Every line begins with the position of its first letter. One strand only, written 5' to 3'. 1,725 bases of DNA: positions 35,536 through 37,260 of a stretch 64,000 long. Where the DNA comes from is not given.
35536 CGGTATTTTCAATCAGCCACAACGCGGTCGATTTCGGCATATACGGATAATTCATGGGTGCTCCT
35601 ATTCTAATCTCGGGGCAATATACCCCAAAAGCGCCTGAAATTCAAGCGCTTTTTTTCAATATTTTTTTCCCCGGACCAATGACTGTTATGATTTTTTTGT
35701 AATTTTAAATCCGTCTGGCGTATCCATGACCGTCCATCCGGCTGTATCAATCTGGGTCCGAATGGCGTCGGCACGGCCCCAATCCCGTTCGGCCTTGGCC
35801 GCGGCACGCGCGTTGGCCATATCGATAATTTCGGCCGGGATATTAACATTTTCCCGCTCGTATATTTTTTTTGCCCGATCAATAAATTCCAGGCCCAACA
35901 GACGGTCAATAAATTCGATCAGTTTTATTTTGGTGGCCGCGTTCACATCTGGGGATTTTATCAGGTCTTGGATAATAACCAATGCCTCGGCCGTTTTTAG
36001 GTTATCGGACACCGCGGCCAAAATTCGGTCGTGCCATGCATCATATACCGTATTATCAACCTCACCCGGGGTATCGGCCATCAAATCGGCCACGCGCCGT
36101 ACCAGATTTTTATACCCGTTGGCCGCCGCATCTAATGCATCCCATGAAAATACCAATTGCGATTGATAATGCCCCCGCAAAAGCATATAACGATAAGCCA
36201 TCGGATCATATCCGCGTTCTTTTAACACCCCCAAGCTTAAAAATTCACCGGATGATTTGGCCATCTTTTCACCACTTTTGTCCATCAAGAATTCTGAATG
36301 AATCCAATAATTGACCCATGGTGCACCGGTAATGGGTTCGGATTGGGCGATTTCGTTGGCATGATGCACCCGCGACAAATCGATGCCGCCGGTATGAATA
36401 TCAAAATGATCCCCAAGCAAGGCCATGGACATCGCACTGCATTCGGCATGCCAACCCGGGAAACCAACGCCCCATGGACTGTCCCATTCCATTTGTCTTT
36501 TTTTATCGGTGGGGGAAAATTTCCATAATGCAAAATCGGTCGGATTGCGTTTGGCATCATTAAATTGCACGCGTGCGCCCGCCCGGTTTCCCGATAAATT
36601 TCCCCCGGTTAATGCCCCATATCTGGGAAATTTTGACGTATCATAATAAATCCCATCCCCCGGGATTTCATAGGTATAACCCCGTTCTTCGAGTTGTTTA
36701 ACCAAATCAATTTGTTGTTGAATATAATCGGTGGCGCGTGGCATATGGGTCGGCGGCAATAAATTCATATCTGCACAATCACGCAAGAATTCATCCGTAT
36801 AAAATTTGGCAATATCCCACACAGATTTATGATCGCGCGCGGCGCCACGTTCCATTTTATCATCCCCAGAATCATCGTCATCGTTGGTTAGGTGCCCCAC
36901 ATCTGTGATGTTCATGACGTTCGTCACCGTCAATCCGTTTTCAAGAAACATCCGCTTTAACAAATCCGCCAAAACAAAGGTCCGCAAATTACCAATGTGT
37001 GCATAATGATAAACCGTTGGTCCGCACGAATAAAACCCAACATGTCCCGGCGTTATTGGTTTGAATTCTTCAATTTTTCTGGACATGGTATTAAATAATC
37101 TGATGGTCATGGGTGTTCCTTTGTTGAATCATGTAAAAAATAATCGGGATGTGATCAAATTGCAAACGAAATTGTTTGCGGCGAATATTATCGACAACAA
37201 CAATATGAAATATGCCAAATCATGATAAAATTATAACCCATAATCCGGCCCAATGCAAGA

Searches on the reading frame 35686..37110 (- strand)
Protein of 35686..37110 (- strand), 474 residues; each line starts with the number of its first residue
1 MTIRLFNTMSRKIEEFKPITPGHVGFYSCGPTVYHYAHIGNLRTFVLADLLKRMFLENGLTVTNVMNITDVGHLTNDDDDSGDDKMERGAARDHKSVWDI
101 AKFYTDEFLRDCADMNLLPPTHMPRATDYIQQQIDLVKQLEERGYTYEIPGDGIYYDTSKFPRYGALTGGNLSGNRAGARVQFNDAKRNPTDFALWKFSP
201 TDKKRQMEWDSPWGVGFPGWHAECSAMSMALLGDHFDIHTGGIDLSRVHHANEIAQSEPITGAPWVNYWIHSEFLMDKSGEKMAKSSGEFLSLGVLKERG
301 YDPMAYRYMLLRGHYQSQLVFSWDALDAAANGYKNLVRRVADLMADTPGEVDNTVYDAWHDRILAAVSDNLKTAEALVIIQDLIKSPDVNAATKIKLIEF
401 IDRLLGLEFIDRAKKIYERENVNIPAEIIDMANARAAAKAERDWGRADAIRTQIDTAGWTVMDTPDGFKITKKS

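Call 35: find_encoding_contigs(protein=window:35686-37110:-, flank=10000, max_places=1)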
Protein window:35686-37110:- (474 aa): 7 contigs read that carry it; 1 place shown.
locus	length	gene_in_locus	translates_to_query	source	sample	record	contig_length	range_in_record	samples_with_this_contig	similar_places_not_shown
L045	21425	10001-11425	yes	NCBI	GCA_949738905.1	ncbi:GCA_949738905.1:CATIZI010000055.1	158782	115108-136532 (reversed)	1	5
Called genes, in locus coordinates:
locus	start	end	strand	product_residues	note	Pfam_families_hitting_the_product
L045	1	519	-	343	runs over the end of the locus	PF00730:HhH-GPD, PF00633:HHH (weak), PF10576:EndIII_4Fe-2S (weak), PF14815:NUDIX_4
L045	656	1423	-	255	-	PF00578:AhpC-TSA, PF08534:Redoxin, PF10417:1-cysPrx_C (weak)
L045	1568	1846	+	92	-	PF00216:Bac_DNA_binding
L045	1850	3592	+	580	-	PF17848:Zn_ribbon_ACC, PF01039:Carboxyl_trans, PF03255:ACCA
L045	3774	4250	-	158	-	-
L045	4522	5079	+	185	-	-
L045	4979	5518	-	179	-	-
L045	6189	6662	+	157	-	-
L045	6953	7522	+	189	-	-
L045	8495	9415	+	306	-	-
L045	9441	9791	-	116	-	-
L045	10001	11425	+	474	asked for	PF01406:tRNA-synt_1e, PF01921:tRNA-synt_1f (faint)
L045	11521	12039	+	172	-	PF06242:TrcR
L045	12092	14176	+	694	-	PF00140:Sigma70_r1_2, PF04546:Sigma70_ner, PF04542:Sigma70_r2, PF04539:Sigma70_r3, PF04545:Sigma70_r4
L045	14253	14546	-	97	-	-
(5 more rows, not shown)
